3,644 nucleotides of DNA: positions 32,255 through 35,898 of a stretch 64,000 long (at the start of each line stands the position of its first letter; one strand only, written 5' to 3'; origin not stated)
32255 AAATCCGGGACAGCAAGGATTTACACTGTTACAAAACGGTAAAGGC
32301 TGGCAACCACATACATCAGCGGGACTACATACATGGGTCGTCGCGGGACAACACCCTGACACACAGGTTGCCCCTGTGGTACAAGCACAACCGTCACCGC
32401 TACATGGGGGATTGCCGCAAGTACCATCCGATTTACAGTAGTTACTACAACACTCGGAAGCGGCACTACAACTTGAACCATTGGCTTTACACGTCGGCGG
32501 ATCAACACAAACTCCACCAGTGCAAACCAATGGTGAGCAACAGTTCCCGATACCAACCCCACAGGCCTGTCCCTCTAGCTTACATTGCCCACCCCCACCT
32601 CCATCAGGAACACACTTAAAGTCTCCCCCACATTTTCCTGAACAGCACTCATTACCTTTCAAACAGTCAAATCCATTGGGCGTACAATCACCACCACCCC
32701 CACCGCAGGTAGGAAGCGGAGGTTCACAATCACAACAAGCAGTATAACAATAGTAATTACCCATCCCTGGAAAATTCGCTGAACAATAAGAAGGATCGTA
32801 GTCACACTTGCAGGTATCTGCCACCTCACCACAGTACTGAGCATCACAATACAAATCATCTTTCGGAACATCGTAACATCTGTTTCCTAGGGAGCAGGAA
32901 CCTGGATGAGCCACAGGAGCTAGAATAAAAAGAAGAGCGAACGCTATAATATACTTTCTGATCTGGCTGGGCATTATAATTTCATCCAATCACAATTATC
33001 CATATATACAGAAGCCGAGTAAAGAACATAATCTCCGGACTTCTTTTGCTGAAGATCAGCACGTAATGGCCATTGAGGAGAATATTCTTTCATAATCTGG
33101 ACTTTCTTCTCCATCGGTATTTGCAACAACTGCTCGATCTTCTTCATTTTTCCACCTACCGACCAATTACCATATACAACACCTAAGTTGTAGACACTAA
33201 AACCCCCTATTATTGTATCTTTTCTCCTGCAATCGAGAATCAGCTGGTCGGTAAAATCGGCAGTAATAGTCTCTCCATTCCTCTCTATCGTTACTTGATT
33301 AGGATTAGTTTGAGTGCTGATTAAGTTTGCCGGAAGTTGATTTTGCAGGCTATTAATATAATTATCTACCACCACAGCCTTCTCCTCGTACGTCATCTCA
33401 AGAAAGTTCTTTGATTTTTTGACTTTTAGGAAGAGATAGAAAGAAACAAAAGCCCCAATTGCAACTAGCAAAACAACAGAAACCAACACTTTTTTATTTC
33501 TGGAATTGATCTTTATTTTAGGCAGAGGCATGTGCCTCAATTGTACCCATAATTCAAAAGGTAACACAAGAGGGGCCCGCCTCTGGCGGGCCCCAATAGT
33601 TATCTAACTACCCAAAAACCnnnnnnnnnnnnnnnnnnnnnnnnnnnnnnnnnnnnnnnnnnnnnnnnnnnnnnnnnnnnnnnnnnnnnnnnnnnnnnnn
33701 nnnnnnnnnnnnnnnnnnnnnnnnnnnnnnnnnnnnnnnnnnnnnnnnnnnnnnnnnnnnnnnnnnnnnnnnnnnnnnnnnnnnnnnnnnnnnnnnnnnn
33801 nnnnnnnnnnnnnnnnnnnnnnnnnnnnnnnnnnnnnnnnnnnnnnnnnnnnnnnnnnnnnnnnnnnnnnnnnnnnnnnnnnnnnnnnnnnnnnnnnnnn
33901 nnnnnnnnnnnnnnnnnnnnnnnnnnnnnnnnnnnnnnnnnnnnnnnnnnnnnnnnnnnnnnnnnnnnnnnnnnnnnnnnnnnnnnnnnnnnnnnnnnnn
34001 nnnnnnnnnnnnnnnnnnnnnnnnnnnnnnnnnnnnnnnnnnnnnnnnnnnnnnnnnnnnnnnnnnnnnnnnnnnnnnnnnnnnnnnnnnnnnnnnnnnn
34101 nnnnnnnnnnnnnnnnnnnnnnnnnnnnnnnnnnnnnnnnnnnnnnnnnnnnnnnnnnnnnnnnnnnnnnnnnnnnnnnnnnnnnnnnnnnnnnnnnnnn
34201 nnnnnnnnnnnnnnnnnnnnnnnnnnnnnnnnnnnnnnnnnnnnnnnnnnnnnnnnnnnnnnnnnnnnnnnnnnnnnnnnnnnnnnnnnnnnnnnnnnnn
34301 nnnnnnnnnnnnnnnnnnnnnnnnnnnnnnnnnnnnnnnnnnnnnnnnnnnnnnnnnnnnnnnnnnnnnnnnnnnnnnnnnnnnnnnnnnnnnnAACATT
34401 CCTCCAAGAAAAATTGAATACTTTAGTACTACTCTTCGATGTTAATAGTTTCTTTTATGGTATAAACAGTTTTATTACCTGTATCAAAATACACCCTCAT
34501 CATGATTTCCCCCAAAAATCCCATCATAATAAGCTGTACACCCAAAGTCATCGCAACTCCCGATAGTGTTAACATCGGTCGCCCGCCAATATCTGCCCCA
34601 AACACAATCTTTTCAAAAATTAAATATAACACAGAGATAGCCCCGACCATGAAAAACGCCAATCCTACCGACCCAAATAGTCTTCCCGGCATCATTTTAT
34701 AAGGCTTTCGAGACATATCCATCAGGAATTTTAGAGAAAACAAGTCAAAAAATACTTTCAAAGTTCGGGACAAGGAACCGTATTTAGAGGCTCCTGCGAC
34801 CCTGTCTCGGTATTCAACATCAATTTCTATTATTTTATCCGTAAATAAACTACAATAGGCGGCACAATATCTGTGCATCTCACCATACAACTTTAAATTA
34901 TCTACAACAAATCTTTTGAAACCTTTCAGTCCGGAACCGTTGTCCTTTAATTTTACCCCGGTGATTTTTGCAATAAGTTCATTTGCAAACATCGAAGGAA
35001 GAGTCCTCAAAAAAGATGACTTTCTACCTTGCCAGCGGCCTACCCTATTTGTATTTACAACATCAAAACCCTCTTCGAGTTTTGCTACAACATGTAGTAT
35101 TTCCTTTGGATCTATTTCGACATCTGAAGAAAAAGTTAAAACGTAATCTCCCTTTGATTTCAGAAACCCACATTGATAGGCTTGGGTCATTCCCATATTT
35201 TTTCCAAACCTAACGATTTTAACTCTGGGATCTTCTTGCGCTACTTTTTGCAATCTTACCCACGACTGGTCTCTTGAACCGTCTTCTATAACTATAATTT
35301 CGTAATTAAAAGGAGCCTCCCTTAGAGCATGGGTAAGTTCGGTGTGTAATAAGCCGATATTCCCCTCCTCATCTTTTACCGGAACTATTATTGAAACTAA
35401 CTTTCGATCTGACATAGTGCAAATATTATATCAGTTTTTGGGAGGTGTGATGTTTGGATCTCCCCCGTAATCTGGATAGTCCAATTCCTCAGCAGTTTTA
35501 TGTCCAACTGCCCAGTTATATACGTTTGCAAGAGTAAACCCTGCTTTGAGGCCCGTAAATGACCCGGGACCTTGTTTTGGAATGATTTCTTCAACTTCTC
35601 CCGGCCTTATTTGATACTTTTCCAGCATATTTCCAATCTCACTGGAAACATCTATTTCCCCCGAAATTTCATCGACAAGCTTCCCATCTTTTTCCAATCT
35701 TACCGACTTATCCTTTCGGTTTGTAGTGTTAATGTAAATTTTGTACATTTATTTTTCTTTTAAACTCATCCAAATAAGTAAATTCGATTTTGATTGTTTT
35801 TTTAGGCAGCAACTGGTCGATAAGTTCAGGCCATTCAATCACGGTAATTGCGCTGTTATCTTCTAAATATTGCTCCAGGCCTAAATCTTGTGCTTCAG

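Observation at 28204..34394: Operon encoding a giant secreted protein with five tandem knottin-like cystine modules, flanked by a dedicated DsbA-like oxidoreductase and a pilin-like protein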

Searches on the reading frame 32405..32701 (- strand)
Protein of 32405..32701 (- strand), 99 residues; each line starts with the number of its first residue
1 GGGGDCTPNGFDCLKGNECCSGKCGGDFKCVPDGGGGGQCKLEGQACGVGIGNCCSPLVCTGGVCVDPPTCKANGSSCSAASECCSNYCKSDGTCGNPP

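Call 66: predict_structure(alignment_id=A9)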
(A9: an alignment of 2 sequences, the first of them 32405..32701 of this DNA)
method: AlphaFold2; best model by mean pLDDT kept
length: 99 residues; sequences in the alignment: 2
mean_pLDDT: 71.6   pTM: 0.34
mean pLDDT of the five models: 71.6, 70.7, 69.3, 66.4, 65.5
residues with pLDDT >= 90: 13; 70-90: 43; 50-70: 34; < 50: 9
segments of 3 or more residues with pLDDT < 50: 1-3, 34-38
pLDDT, mean of each block of 10 residues (from residue 1): 58 72 68 54 67 65 73 86 87 89
secondary structure, 60 per line:
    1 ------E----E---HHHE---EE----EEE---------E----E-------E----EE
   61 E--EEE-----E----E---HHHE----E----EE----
elements in order: E29-31 E59-61 E64-66

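Call 68: fold_search(model_id=the predicted structure, library=pdb)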
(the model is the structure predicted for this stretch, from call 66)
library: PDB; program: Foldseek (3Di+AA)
matches with E <= 10: 33; with E <= 0.001: 0
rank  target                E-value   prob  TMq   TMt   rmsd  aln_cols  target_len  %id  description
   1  6ena_MODEL_1_A        2.1e-01  1.00  0.28  0.82   0.7        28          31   36  Nemertide alpha-1 (released 2018-03-14)
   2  5fzx_MODEL_1_A        8.2e-01  0.80  0.27  0.68   1.3        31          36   29  High resolution solution NMR structure of the spider venom peptide U5- scytotoxin-Sth1a (released 2016-06-08)
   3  6cuc_MODEL_1_A        8.8e-01  0.16  0.27  0.33  10.7        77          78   27  Solution structure of double knot toxin (DkTx) (released 2019-03-27)
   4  5fzv_MODEL_1_A        1.1e+00  0.90  0.25  0.73   0.7        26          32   31  High resolution solution NMR structure of the spider venom peptide U3- scytotoxin-Sth1a (released 2016-06-08)
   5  2n7f_MODEL_1_A        1.1e+00  0.25  0.22  0.56   3.6        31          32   32  NMR solution structure of muO-conotoxin MfVIA (released 2016-04-06)
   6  9nvh_MODEL_1_A        1.4e+00  0.54  0.25  0.60   1.6        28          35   36  NMR structure of conotoxin k-SrXIA (released 2025-05-14)
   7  1axh_MODEL_1_A        1.5e+00  0.28  0.21  0.53   5.5        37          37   27  ATRACOTOXIN-HVI FROM HADRONYCHE VERSUTA (AUSTRALIAN FUNNEL-WEB SPIDER, NMR, 20 STRUCTURES (released 1997-11-12)
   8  1hvw_MODEL_1_A        2.1e+00  0.60  0.24  0.84   0.9        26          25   35  HAIRPINLESS MUTANT OF OMEGA-ATRACOTOXIN-HV1A (released 2001-01-17)
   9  6px7_MODEL_1_A        2.4e+00  0.44  0.25  0.63   1.3        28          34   39  Dg12a in Weaponisation 'on the fly': Convergent recruitment of knottin and defensin scaffolds as neurotoxins i (released 2020-01-22)
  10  2wh9_MODEL_1_A        2.4e+00  0.25  0.26  0.60   2.7        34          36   35  Solution structure of GxTX-1E (released 2010-05-26)
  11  2mxm_MODEL_1_A        3.1e+00  0.41  0.27  0.73   1.4        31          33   29  NMR solution structure of TRTX-Tp1a from the tarantula Thrixopelma pruriens (released 2015-06-03)
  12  2mqf_MODEL_1_A        3.4e+00  0.41  0.29  0.77   1.2        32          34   31  NMR structure of spider toxin-TRTX-Hhn2b (released 2015-07-15)
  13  3s8v_X                3.4e+00  0.04  0.19  0.25   7.7        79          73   20  Crystal structure of LRP6-Dkk1 complex (released 2011-10-26)
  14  1nix_MODEL_1_A        3.6e+00  0.25  0.25  0.65   1.2        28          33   36  THREE DIMENSIONAL SOLUTION STRUCTURE OF HAINANTOXIN-I BY 2D 1H-NMR (released 2003-01-14)
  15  8uwf_MODEL_1_A        3.6e+00  0.18  0.26  0.58   3.3        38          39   29  NMR structure of the funnel-web spider toxin Hc3a (released 2024-03-13)
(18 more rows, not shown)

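Call 87: search_protein_families(library=pfam, proteins=[window:32405-32701:-], max_evalue=10)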
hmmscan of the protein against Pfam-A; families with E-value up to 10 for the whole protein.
window:32405-32701:- (99 aa): 3 families
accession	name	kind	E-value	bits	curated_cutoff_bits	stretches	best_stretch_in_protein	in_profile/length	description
PF17557.7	Conotoxin_I2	-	0.052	14.1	27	3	71-97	1-26/38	I2-superfamily conotoxins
PF02950.22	Conotoxin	-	0.075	14.4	25.1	3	39-66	49-75/75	Conotoxin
PF11703.13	UPF0506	-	3.5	8.5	23.2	1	5-25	34-54/59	UPF0506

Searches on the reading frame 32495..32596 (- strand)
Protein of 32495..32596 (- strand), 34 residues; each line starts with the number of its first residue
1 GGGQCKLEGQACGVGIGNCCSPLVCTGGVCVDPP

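Call 13: search_protein_families(library=pfam, proteins=[window:32495-32596:-], max_evalue=10)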
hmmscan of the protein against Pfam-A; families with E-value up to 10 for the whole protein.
seq(34 aa): 1 family
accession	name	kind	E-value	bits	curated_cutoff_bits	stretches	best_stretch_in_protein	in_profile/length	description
PF02950.22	Conotoxin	-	0.14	13.5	25.1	1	4-31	49-75/75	Conotoxin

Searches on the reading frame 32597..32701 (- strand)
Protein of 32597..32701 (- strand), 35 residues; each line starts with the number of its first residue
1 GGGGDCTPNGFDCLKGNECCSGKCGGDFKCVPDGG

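Call 13: search_protein_families(library=pfam, proteins=[window:32597-32701:-], max_evalue=10)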
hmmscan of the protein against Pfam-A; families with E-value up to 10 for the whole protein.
seq(35 aa): 5 families
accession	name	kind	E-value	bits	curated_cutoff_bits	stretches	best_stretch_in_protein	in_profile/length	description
PF11703.13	UPF0506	-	0.014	16.2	23.2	1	5-25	34-54/59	UPF0506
PF08091.16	Toxin_21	-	0.016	15.6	21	1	6-31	1-27/40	Spider insecticidal peptide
PF08087.16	Toxin_18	-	0.02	15.3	24.3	1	6-28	3-25/31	Conotoxin O-superfamily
PF08116.16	Toxin_29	-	0.15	12.6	25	1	6-28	3-25/31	PhTx neurotoxin family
PF02950.22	Conotoxin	-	0.31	12.4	25.1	1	5-30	49-74/75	Conotoxin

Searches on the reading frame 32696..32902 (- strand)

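Call 13: search_protein_families(library=pfam, proteins=[window:32696-32902:-], max_evalue=10)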
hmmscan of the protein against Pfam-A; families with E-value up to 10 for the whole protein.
seq(69 aa): 1 family
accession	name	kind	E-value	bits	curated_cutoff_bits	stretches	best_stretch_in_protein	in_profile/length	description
PF15844.10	TMCCDC2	-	8.8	6.8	27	0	52-67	154-169/171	Transmembrane and coiled-coil domain-containing protein 2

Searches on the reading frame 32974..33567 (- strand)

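Call 3: search_protein_families(library=pfam, proteins=[window:32974-33567:-], max_evalue=1)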
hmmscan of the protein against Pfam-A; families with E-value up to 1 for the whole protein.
window:32974-33567:- (197 aa): 1 family
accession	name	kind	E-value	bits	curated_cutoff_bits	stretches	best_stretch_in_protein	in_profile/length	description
PF23758.1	TPR_HPS5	-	0.097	11.9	27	1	28-78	45-96/385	HPS5 TPR domain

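Call 4: search_protein_families(library=ncbifam, proteins=[window:32974-33567:-], max_evalue=1)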
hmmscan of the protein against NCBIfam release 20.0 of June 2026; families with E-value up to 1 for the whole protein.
window:32974-33567:- (197 aa): 4 families
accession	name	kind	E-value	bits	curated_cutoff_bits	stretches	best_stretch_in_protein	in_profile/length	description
NF004487.0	PRK05815.3-5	equivalog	0.0046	16.3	224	1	19-78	18-75/269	F0F1 ATP synthase subunit A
NF004494.0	PRK05839.1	equivalog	0.018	13.8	485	1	40-67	307-334/376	succinyldiaminopimelate transaminase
NF033863.1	immun_TipC_fam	subfamily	0.022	14.9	30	1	26-79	2-53/198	TipC family immunity protein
NF046005.2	near_gluc_PtsG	equivalog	0.041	14.1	45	1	28-63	10-46/85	MPN207a family PTS transporter accessory protein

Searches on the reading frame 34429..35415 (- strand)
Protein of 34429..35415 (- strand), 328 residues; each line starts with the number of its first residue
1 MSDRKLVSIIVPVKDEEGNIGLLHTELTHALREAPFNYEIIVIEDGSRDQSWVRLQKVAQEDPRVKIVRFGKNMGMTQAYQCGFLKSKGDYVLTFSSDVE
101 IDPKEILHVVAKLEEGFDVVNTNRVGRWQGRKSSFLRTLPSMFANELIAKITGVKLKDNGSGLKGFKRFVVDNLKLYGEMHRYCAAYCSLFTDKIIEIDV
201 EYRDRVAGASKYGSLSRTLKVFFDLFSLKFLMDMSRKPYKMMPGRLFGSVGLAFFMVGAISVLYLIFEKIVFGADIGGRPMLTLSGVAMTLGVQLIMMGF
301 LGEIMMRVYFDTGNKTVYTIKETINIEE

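Call 93: search_protein_families(library=pfam, proteins=[window:34429-35415:-], max_evalue=0.001)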
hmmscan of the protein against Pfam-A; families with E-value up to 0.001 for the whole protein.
window:34429-35415:- (328 aa): 1 family
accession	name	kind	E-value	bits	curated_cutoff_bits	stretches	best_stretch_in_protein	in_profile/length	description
PF00535.33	Glycos_transf_2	-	2.5e-26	93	23.3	1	8-173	1-166/168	Glycosyl transferase family 2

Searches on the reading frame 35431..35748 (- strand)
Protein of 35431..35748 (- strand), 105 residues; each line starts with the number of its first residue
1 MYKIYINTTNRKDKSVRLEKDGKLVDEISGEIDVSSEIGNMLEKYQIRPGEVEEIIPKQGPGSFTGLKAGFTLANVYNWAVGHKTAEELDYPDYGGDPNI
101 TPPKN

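Call 93: search_protein_families(library=pfam, proteins=[window:35431-35748:-], max_evalue=0.001)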
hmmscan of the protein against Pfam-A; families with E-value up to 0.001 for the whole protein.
window:35431-35748:- (105 aa): 1 family
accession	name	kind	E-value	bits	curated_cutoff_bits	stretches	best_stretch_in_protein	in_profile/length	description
PF00814.31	TsaD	-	0.00014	22.1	24.8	1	38-82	37-81/264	tRNA N6-adenosine threonylcarbamoyltransferase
